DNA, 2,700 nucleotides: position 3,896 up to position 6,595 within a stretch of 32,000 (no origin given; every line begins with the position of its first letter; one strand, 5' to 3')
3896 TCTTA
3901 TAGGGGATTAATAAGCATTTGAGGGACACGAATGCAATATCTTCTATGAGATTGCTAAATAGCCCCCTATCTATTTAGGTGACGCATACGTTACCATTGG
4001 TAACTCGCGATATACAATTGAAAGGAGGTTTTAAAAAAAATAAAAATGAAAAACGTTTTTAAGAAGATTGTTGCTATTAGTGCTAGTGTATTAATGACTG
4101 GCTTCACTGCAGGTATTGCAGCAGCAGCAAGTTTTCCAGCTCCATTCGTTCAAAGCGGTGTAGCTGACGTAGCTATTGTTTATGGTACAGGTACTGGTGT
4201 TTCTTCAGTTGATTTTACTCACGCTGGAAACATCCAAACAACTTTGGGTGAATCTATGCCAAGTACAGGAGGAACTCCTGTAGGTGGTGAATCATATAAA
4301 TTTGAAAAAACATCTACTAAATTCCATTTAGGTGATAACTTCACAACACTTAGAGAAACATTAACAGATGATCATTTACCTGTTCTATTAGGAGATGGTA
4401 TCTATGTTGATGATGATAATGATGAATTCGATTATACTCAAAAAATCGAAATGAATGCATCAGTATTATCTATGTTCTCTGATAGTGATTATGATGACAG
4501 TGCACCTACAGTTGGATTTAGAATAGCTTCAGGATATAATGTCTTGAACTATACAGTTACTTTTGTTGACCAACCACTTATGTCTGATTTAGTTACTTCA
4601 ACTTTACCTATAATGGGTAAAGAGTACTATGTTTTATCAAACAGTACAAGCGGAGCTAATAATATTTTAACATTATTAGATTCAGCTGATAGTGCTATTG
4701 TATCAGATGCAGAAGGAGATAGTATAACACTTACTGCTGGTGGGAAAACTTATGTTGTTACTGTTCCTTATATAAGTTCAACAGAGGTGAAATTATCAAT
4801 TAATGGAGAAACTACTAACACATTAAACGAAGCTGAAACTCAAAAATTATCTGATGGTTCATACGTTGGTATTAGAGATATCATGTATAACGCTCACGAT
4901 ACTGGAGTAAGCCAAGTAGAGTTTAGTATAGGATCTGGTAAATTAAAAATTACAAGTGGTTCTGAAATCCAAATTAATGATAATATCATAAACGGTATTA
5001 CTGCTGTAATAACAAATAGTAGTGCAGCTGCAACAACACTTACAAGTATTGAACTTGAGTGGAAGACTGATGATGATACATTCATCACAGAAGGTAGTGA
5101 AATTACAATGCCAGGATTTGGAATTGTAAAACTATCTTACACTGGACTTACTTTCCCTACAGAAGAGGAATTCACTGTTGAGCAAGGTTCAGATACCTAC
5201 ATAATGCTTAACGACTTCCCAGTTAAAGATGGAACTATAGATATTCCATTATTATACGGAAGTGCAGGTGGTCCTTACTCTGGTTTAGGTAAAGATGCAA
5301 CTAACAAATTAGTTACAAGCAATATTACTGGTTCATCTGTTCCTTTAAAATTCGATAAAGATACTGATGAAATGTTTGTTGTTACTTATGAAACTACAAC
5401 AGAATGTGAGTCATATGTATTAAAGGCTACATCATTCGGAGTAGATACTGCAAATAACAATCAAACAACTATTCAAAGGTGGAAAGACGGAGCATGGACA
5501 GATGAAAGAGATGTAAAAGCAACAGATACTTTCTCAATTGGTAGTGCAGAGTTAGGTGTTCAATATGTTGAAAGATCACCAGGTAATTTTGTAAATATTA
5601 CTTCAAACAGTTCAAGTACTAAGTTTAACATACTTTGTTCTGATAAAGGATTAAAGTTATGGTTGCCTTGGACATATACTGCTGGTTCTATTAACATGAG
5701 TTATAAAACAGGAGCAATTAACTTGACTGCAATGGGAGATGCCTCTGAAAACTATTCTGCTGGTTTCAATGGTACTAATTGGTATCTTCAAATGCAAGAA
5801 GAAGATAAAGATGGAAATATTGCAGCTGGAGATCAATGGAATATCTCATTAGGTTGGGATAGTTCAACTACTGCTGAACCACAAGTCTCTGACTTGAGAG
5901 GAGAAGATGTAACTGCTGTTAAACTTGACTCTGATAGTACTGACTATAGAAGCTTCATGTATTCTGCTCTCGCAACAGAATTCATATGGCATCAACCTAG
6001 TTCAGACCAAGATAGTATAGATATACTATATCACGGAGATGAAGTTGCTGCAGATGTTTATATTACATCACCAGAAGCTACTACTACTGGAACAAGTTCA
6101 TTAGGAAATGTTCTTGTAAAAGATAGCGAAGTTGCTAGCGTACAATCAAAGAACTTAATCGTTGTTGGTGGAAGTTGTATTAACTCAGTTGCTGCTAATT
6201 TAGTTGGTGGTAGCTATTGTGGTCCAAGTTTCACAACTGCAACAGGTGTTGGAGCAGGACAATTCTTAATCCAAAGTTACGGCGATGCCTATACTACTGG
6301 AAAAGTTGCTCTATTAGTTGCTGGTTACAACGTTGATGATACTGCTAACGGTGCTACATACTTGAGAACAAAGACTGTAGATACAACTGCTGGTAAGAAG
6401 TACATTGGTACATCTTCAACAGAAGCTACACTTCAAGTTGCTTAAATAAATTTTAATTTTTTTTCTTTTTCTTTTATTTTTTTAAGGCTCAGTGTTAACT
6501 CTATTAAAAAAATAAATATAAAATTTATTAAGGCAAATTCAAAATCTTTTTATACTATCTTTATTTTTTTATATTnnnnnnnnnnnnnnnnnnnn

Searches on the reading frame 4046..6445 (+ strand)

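Call 99: search_protein_families(library=pfam, max_evalue=0.0001, proteins=[window:4046-6445:+])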
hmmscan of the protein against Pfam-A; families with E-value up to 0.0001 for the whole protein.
window:4046-6445:+ (799 aa): 1 family
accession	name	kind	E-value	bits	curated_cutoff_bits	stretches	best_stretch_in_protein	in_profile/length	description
PF05124.17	S_layer_C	-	2.5e-07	31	23.9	1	29-773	4-173/177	S-layer like family, outer domain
